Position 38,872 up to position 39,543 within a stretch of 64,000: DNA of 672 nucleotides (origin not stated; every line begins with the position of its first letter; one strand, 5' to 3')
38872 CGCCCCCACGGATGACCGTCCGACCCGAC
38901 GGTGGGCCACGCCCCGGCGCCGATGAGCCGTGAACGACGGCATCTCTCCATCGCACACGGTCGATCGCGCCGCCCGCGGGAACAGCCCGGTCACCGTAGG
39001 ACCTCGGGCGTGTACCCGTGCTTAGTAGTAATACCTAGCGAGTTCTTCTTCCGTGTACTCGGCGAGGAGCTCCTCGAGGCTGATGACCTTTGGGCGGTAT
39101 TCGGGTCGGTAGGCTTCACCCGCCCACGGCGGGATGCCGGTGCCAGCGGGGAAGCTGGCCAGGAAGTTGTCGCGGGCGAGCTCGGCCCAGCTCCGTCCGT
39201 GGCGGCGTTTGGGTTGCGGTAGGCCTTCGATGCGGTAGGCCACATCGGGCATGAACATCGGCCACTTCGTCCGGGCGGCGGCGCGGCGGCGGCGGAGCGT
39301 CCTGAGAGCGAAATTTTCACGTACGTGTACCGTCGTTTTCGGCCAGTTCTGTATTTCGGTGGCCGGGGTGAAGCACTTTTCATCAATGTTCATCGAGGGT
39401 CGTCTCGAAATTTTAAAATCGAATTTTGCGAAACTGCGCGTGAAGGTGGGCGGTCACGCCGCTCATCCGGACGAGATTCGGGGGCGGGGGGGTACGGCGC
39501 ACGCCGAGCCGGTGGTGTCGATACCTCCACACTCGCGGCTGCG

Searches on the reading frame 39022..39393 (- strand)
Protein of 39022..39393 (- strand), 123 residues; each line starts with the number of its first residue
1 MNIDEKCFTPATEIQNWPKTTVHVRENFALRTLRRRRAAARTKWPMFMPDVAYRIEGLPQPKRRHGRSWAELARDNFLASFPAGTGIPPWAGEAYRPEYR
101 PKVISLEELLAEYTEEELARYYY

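Call 9: search_protein_families(library=pfam, proteins=[window:39022-39393:-], max_evalue=1)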
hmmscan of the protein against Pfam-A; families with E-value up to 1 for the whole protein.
window:39022-39393:- (123 aa): 1 family
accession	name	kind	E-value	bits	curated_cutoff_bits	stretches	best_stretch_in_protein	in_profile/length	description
PF04529.17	Herpes_U59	-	0.26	10.8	23.1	1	16-55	126-164/365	Herpesvirus U59 protein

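Call 10: search_protein_families(library=ncbifam, proteins=[window:39022-39393:-], max_evalue=1)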
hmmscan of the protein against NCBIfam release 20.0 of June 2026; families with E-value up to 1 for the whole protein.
window:39022-39393:- (123 aa): 0 families

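Call 12: find_homologous_proteins(query=window:39022-39393:-, max_evalue=0.001)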
Query window:39022-39393:- (123 aa): 58 proteins with E <= 0.001 among 508 candidates.
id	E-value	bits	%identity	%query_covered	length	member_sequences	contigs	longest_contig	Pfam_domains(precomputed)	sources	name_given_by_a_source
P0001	4.9e-79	280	100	100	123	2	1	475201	-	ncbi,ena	-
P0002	6.2e-69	248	89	99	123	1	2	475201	-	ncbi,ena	-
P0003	1.6e-68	246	91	97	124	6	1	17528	-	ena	-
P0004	3.3e-61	223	81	100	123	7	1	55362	-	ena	-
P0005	1.0e-48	182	69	100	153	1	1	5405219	-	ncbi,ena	-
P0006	1.6e-48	182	68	100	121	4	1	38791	-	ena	-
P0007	1.3e-46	175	70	92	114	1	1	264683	-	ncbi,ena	-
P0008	2.2e-46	175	68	100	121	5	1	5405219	-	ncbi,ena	-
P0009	2.6e-46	174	69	100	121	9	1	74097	-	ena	-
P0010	3.9e-46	174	67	100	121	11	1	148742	-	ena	-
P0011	5.8e-46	173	84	79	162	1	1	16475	-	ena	-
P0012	7.3e-46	173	93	68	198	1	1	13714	-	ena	-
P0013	1.0e-45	173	66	100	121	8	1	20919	-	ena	-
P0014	5.4e-45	170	66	100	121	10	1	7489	-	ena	-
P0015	1.0e-44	169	66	100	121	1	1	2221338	-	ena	-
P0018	6.0e-43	164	64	100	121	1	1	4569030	-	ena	-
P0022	3.9e-42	161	64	100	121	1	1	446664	-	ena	-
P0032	2.2e-40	155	61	100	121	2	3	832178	-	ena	-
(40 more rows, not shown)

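Call 14: find_related_loci(query=A1, collection=genome_contigs, flank=5000)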
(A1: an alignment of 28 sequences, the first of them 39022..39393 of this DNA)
Query A1 (123 aa) in genome_contigs; peptide patterns used: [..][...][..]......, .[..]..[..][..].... (x = any residue, [..] = any of these).
50 stretches matched a pattern; 14 encode a relative of the query (tblastn E <= 1e-3); 12 distinct loci.
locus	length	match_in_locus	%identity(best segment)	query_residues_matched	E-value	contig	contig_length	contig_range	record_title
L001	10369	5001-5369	80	1-123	5e-58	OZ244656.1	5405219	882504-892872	MAG: Vicinamibacterales bacterium isolate f390f8dd-e92b-4ea0-b198-bad1eda30bba genome assembly, chromosome: 1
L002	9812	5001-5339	70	1-113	2e-51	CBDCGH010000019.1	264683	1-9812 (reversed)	MAG: Vicinamibacterales bacterium isolate 75c22ac9-0115-4f96-a872-047b451c91ea genome assembly, contig: contig_19, whole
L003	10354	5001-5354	69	1-123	3e-47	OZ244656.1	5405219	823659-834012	MAG: Vicinamibacterales bacterium isolate f390f8dd-e92b-4ea0-b198-bad1eda30bba genome assembly, chromosome: 1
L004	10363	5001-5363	64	1-123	3e-43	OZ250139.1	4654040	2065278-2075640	MAG: Vicinamibacterales bacterium isolate 484768f3-921a-4930-8514-f507c87559ee genome assembly, chromosome: 1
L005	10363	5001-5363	61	1-123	2e-42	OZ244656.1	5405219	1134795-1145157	MAG: Vicinamibacterales bacterium isolate f390f8dd-e92b-4ea0-b198-bad1eda30bba genome assembly, chromosome: 1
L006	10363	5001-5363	63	1-123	2e-40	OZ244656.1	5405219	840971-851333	MAG: Vicinamibacterales bacterium isolate f390f8dd-e92b-4ea0-b198-bad1eda30bba genome assembly, chromosome: 1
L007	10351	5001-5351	63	1-119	1e-39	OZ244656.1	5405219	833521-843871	MAG: Vicinamibacterales bacterium isolate f390f8dd-e92b-4ea0-b198-bad1eda30bba genome assembly, chromosome: 1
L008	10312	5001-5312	68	18-123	8e-39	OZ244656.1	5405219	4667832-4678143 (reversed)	MAG: Vicinamibacterales bacterium isolate f390f8dd-e92b-4ea0-b198-bad1eda30bba genome assembly, chromosome: 1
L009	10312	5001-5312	65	1-106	2e-37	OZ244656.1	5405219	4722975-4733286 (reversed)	MAG: Vicinamibacterales bacterium isolate f390f8dd-e92b-4ea0-b198-bad1eda30bba genome assembly, chromosome: 1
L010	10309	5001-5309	61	1-105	7e-33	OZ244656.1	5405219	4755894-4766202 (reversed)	MAG: Vicinamibacterales bacterium isolate f390f8dd-e92b-4ea0-b198-bad1eda30bba genome assembly, chromosome: 1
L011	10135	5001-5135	72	43-89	1e-18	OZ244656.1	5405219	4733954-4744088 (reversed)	MAG: Vicinamibacterales bacterium isolate f390f8dd-e92b-4ea0-b198-bad1eda30bba genome assembly, chromosome: 1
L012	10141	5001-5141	36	23-78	9e-5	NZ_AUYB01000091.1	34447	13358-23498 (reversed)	Pseudoalteromonas luteoviolacea DSM 6061 contig_29, whole genome shotgun sequence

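Call 18: find_encoding_contigs(protein=P0001, flank=10000, max_places=3)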
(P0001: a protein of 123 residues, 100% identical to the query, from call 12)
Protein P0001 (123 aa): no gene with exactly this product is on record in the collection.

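Call 19: find_encoding_contigs(protein=P0002, flank=10000, max_places=3)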
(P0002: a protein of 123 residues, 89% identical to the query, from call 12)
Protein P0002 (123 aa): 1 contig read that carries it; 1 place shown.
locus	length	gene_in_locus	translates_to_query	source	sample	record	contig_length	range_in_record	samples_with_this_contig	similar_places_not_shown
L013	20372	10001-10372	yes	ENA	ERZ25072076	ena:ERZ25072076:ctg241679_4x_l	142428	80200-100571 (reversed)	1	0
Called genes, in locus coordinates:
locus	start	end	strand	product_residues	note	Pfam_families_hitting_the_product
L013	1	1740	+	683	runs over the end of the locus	PF10412:TrwB_AAD_bind (faint), PF12696:TraG-D_C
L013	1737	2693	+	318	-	PF00437:T2SSE, PF27713:UCP018868 (weak), PF13191:AAA_16 (weak), PF13555:AAA_29 (faint)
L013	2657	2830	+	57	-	-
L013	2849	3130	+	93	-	-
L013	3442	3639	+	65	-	PF05930:Phage_AlpA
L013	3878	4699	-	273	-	PF03400:DDE_Tnp_IS1 (faint)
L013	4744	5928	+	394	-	PF01381:HTH_3 (weak)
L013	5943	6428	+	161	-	-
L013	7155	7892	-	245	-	-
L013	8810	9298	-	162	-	-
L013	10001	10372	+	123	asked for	-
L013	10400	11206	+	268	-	-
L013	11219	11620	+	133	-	-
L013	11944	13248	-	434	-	PF07732:Cu-oxidase_3, PF00394:Cu-oxidase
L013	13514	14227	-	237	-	PF07510:GmrSD_C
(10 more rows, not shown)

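Call 29: find_encoding_contigs(protein=P0008, flank=10000, max_places=4)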
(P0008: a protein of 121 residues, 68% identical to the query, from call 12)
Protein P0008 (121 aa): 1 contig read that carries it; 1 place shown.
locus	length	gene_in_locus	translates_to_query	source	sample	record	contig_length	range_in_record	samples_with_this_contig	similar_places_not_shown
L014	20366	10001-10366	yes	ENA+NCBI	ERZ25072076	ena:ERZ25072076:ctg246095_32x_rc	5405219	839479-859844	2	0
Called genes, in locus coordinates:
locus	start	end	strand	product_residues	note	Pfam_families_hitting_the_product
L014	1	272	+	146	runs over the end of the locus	-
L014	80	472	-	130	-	-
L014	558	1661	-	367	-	-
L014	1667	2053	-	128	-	-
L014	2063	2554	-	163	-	PF04542:Sigma70_r2, PF07638:Sigma70_ECF (weak), PF08281:Sigma70_r4_2, PF04545:Sigma70_r4 (weak)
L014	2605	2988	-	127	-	PF00665:rve, PF13683:rve_3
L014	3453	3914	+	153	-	-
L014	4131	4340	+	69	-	-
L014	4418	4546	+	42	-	-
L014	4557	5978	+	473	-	-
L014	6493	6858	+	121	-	-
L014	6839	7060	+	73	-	-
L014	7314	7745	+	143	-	-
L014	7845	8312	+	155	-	-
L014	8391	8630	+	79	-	-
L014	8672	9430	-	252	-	PF13361:UvrD_C, PF13538:UvrD_C_2 (weak)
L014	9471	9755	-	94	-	-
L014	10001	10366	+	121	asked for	-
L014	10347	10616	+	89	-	-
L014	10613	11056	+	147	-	-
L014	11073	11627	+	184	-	-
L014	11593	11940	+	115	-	-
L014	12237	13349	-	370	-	PF14319:Zn_Tnp_IS91, PF04986:Y2_Tnp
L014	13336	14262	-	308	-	-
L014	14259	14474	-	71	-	PF12728:HTH_17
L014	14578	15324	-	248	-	-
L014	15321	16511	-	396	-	PF13356:Arm-DNA-bind_3, PF00589:Phage_integrase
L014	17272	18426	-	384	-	-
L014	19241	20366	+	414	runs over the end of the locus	-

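Call 30: find_encoding_contigs(protein=P0018, flank=10000, max_places=4)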
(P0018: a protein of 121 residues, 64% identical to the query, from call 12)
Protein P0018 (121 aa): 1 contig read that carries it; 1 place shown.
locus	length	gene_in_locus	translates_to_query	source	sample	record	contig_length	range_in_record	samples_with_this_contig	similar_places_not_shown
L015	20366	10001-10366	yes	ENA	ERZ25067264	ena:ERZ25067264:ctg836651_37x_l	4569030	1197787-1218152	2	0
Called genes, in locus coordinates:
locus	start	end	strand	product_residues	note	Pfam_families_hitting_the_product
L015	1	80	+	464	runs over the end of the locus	PF05598:DUF772, PF01609:DDE_Tnp_1 (weak)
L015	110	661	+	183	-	-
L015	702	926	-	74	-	-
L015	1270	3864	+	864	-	PF00501:AMP-binding, PF13193:AMP-binding_C, PF02522:Antibiotic_NAT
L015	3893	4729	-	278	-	PF08241:Methyltransf_11 (weak), PF08242:Methyltransf_12, PF13649:Methyltransf_25 (weak), PF13847:Methyltransf_31 (faint)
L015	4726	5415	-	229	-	-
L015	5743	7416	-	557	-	PF18765:Polbeta (weak), PF01420:Methylase_S (weak)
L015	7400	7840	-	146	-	PF08780:NTase_sub_bind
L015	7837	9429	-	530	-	PF12161:HsdM_N, PF02384:N6_Mtase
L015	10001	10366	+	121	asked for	-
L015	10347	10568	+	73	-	-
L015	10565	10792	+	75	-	-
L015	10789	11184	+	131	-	-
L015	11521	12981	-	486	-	PF01548:DEDD_Tnp_IS110, PF02371:Transposase_20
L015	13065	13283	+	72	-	-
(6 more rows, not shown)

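Call 35: predict_structure(alignment_id=A1)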
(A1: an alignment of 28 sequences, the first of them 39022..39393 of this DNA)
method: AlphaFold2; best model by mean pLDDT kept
length: 123 residues; sequences in the alignment: 28
mean_pLDDT: 58.1   pTM: 0.33
mean pLDDT of the five models: 58.1, 55.7, 54.0, 52.5, 52.4
residues with pLDDT >= 90: 0; 70-90: 22; 50-70: 78; < 50: 23
segments of 3 or more residues with pLDDT < 50: 1-16
pLDDT, mean of each block of 10 residues (from residue 1): 35 44 63 75 64 60 56 61 56 52 60 72 52
secondary structure, 60 per line:
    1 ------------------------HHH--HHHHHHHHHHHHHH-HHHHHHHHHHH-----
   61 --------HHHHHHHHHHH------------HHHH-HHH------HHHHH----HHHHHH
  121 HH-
elements in order: H30-43 H45-55 H69-79 H92-95 H106-110 H115-122

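Call 45: search_dna_similar(query=L014:12240-13349:-, collection=plasmids, mode=protein, max_rows=25, rows=spread)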
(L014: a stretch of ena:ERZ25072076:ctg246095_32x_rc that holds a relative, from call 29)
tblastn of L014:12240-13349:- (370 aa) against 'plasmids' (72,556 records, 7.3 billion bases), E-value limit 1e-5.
In 3 record(s) the limit of 40 matching pieces per record was reached: places in those records are undercounted.
Records with a match: 4181; places in all: 8725; records where one place covers at least 80% of the query: 2760.
Best place of each record, by identity: <60% 4181.
By first word of the organism name: Escherichia 1973; Klebsiella 708; Piscirickettsia 229; Salmonella 184; Shigella 162; Serratia 96; Pseudomonas 93; Vibrio 78; Sinorhizobium 78; Rhizobium 62; and 98 more.
By predicted mobility (MOB-suite, as given by PLSDB): conjugative 2265; non-mobilizable 1140; mobilizable 776.
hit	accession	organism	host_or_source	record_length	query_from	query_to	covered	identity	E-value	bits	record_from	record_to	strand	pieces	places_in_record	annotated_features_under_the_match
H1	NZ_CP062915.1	Escherichia coli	Sus scrofa domesticus,feces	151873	6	364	97%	34.2%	5e-46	272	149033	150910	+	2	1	IS91 family transposase | hypothetical protein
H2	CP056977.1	Escherichia coli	culture,Pooled pig faecal samples ...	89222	6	364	97%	31.9%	5e-46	175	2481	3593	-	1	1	IS91 family transposase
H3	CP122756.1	Escherichia coli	Sus scrofa,feces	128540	6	364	97%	31.9%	5e-46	175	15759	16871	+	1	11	IS91 family transposase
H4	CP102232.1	Shigella flexneri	Homo sapiens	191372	6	364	97%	31.6%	2e-44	171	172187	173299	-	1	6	IS91 family transposase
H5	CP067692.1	Klebsiella pneumoniae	Homo sapiens,respiratory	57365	5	364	97%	31.3%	9e-46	174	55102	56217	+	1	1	IS91 family transposase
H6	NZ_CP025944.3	Escherichia coli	Homo sapiens,Pure Culture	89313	5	364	97%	31.3%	9e-46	174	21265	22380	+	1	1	IS91 family transposase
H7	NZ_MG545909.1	Escherichia coli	chicken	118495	5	364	97%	31.3%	9e-46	174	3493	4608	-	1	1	IS91 family transposase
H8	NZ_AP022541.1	Escherichia coli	Homo sapiens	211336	5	364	97%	31.3%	9e-46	174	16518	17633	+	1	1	IS91 family transposase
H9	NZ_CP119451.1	Shigella dysenteriae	Homo sapiens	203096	7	364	97%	30.9%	5e-44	169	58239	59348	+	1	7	IS91 family transposase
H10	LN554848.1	Aliivibrio wodanis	-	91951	21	360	92%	31.2%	2e-46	176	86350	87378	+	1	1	transposase, IS91 family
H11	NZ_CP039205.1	Piscirickettsia salmonis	Salmo salar,cell culture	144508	9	349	92%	30.2%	3e-45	173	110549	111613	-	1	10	IS91 family transposase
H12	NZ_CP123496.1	Arsenophonus nasoniae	Ixodiphagus hookeri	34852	6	359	96%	28.1%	2e-34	141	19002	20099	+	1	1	IS91 family transposase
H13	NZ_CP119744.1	Escherichia coli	bovine,pure culture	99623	24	360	91%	27.5%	2e-31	132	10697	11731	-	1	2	IS91-like element IS91 family transposase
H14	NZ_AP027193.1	Escherichia coli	Homo sapiens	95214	24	360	91%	27.2%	5e-31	132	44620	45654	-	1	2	IS91 family transposase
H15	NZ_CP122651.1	Escherichia coli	Sus scrofa,feces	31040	24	360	91%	26.9%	3e-30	129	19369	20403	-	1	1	IS91-like element IS91 family transposase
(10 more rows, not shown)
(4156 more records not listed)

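Call 46: get_annotated_region(hit=H15, flank=1200)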
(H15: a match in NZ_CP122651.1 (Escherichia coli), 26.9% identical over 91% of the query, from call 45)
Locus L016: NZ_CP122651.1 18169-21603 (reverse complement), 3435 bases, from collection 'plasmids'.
description: Escherichia coli strain ETEC4077 plasmid unnamed3, complete sequence
organism: Escherichia coli (NCBI taxid 562)
taxonomy: Bacteria; Pseudomonadota; Gammaproteobacteria; Enterobacterales; Enterobacteriaceae; Escherichia; Escherichia coli
host: -; source: Sus scrofa,feces; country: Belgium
typing (MOB-suite, as given by PLSDB): non-mobilizable; replicon IncFIA
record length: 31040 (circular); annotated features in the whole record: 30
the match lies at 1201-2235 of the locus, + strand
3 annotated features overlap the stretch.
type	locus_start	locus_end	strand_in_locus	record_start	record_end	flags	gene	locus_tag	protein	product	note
CDS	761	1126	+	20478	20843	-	-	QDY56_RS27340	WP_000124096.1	hypothetical protein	-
CDS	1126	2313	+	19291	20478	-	-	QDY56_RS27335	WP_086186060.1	IS91-like element IS91 family transposase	GO:0006313 - DNA transposition [Evidence IEA]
CDS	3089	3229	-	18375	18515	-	-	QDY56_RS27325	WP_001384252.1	hypothetical protein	-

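Call 47: get_annotated_region(hit=H2, flank=1000)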
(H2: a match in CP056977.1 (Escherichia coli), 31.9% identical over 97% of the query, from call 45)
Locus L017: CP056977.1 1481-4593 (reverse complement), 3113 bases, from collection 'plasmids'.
description: Escherichia coli strain RHB41-C14 plasmid pRHB41-C14_4, complete sequence
organism: Escherichia coli (NCBI taxid 562)
taxonomy: Bacteria; Pseudomonadota; Gammaproteobacteria; Enterobacterales; Enterobacteriaceae; Escherichia; Escherichia coli
host: -; source: culture,Pooled pig faecal samples collected from floor of farm; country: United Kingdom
typing (MOB-suite, as given by PLSDB): conjugative; replicon IncFIA,IncFII; relaxase MOBF; mating-pair formation MPF_F
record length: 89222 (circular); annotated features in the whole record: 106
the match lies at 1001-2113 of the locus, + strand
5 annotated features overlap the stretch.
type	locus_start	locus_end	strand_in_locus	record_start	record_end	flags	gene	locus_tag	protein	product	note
CDS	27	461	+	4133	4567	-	merR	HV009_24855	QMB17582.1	Hg(II)-responsive transcriptional regulator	-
CDS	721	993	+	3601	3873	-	-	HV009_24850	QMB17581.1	hypothetical protein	-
CDS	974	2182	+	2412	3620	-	-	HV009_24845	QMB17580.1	IS91 family transposase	-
CDS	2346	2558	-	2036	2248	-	-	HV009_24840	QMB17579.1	type II toxin-antitoxin system RelE/ParE family toxin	-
CDS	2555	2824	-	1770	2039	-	-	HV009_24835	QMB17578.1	hypothetical protein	-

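Call 57: find_encoding_contigs(protein=P0015, flank=10000, max_places=3)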
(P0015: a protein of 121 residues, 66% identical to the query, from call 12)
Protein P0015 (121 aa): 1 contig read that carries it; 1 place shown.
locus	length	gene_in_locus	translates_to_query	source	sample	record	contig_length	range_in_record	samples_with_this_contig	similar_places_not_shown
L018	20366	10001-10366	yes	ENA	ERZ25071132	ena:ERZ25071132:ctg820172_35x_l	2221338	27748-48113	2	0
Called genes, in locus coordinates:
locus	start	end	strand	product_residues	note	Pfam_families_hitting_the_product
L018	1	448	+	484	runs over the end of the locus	PF08757:CotH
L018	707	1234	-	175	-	-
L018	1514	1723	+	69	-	-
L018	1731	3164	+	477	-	-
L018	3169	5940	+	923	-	PF00884:Sulfatase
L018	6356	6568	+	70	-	PF01329:Pterin_4a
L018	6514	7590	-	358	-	PF01548:DEDD_Tnp_IS110, PF02371:Transposase_20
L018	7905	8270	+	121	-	-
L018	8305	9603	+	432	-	PF01582:TIR, PF13676:TIR_2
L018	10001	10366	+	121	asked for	-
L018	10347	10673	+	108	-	-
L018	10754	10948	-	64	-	-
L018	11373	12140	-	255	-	PF13091:PLDc_2, PF00614:PLDc (weak)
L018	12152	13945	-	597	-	PF09369:MZB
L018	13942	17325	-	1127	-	PF00271:Helicase_C (weak)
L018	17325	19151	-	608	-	PF03235:GmrSD_N, PF07510:GmrSD_C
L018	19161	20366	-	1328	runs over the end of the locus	PF02384:N6_Mtase, PF20473:MmeI_Mtase (weak), PF07669:Eco57I, PF20473:MmeI_Mtase, PF20466:MmeI_TRD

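Call 58: find_encoding_contigs(protein=P0032, flank=10000, max_places=3)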
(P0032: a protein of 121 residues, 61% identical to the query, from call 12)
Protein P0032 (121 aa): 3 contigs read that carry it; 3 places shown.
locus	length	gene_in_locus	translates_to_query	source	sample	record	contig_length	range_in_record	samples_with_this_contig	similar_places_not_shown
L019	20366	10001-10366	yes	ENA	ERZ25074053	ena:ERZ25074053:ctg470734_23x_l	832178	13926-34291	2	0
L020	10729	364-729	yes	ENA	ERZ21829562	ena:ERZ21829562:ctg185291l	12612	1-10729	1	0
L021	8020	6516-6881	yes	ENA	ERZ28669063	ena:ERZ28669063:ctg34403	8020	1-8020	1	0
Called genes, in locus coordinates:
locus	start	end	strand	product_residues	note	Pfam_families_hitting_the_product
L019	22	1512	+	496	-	-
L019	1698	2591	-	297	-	PF13276:HTH_21, PF13683:rve_3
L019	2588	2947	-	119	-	-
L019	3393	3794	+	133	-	-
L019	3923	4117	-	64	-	PF01527:HTH_Tnp_1, PF13384:HTH_23 (weak), PF13518:HTH_28 (weak)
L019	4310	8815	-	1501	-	PF13191:AAA_16, PF13401:AAA_22, PF24883:NPHP3_N (weak), PF24390:PRTase-CE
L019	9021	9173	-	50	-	-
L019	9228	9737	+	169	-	PF03160:Calx-beta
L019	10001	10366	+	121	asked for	-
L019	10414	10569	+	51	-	-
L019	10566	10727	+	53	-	-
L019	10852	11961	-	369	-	PF14319:Zn_Tnp_IS91, PF04986:Y2_Tnp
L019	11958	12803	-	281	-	-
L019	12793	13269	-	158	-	PF12728:HTH_17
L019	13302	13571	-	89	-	PF05930:Phage_AlpA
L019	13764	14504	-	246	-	-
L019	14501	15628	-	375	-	PF13356:Arm-DNA-bind_3, PF22022:Phage_int_M, PF00589:Phage_integrase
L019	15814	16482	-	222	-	-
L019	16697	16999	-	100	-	-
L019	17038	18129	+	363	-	PF13565:HTH_32 (faint), PF00665:rve (weak), PF13683:rve_3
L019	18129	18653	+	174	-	PF00665:rve (weak), PF13683:rve_3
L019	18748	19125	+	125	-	PF01695:IstB_IS21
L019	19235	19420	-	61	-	-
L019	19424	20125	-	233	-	-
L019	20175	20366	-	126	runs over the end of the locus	-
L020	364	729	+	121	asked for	-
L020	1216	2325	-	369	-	PF14319:Zn_Tnp_IS91, PF04986:Y2_Tnp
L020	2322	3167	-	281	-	-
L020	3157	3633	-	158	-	PF12728:HTH_17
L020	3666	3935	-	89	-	PF05930:Phage_AlpA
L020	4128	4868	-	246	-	-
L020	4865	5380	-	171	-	PF00589:Phage_integrase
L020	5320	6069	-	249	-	PF13356:Arm-DNA-bind_3, PF22022:Phage_int_M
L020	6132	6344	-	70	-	-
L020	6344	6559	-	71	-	-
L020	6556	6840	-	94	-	PF05930:Phage_AlpA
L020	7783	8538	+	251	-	PF13289:SIR2_2 (weak)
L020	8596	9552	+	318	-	PF26412:BrxE, PF08849:BrxA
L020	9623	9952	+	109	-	-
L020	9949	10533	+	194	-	PF08747:BrxB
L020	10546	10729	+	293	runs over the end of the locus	-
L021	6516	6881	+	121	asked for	-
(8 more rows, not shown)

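Call 59: find_encoding_contigs(protein=P0022, flank=10000, max_places=3)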
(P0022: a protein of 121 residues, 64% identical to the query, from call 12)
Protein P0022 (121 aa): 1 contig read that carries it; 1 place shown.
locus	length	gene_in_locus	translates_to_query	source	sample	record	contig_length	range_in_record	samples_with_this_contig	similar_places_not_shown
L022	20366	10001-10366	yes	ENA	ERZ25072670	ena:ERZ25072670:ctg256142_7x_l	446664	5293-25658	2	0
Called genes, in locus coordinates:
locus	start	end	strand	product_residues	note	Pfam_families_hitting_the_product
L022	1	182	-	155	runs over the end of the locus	-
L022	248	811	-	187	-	PF13384:HTH_23 (weak), PF13936:HTH_38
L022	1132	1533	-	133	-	-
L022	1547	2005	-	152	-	-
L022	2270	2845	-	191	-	-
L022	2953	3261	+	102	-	PF01527:HTH_Tnp_1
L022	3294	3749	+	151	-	PF13276:HTH_21, PF00665:rve (weak)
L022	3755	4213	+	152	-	PF00665:rve, PF13683:rve_3, PF13333:rve_2 (weak)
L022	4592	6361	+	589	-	PF10592:AIPR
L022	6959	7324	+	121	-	-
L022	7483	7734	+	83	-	-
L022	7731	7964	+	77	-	-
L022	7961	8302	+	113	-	-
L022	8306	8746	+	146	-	-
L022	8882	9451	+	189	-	-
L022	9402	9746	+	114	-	-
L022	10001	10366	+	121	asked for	-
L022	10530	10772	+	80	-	-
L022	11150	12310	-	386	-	PF05598:DUF772, PF01609:DDE_Tnp_1 (weak)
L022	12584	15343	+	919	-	PF00884:Sulfatase, PF01663:Phosphodiest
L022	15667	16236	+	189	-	-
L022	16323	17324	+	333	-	PF16289:PIN_12, PF18476:PIN_8, PF16289:PIN_12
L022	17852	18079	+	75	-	-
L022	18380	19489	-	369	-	PF14319:Zn_Tnp_IS91, PF04986:Y2_Tnp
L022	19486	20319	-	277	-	-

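Call 63: search_protein_families(library=pfam, proteins=[L014:10347-10616:+, L014:10613-11056:+, L014:11073-11627:+, L014:13339-14262:-, L014:14581-15324:-, L014:4557-5978:+, L022:8306-8746:+, L022:8882-9451:+, L018:8305-9603:+, L014:12240-13349:-], max_evalue=0.01)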
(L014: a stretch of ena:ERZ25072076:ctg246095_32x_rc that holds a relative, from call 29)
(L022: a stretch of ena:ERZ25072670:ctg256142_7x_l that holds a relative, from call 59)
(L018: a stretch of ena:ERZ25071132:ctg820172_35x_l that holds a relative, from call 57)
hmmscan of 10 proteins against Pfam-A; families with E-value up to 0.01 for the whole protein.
L014:10347-10616:+ (89 aa): 0 families

L014:10613-11056:+ (147 aa): 0 families

L014:11073-11627:+ (184 aa): 0 families

L014:13339-14262:- (308 aa): 0 families

L014:14581-15324:- (248 aa): 0 families

L014:4557-5978:+ (473 aa): 0 families

L022:8306-8746:+ (146 aa): 0 families

L022:8882-9451:+ (189 aa): 0 families

L018:8305-9603:+ (432 aa): 2 families
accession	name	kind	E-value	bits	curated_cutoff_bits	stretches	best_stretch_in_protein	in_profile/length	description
PF13676.11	TIR_2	-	7.5e-20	72.1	28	1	5-100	1-93/122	TIR domain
PF01582.25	TIR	-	1e-08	35.6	21.3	1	3-94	2-93/179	TIR domain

L014:12240-13349:- (370 aa): 2 families
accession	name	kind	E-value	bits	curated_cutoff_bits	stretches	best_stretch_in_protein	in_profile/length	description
PF04986.18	Y2_Tnp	-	2.9e-32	112.6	20.9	1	140-312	4-180/183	Putative transposase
PF14319.11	Zn_Tnp_IS91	-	3.9e-18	65.7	26.3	1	16-98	6-90/90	Transposase zinc-binding domain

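Call 72: search_protein_representatives(alignment_id=A1)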
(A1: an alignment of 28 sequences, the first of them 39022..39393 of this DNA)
Query: 28 sequences, 121 profile positions. Proteins with E-value up to 0.001 (for the whole library): 37; up to 1e-10: 32; up to 1e-30: 9. The best 37 are listed.
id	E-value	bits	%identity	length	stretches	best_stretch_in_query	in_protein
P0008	1.4e-64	231.7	-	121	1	1-121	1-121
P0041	2.4e-54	198.6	-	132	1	1-98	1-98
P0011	1.1e-48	180.4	-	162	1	1-95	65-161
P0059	2.1e-48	179.5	-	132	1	13-121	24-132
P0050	8.9e-40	151.6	-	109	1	1-83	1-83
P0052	4.1e-39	149.5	-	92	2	62-117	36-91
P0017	1.4e-36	141.3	-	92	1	35-121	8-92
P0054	1.7e-32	128.1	-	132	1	1-74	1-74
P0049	3.3e-31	124.0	-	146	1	1-76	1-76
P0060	1.9e-30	121.5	-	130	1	1-115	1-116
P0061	1.8e-28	115.1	-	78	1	59-121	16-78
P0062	1.3e-27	112.4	-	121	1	1-116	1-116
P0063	1.5e-26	108.9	-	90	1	1-65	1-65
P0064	2.1e-24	102.0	-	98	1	37-110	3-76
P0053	3.8e-24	101.2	-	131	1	1-70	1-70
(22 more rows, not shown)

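Call 73: search_solved_structures(query=A1, max_evalue=1)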
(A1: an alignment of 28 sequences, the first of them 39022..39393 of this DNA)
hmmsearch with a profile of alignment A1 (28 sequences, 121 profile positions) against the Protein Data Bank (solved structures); distinct sequences matched with E-value up to 1: 0.
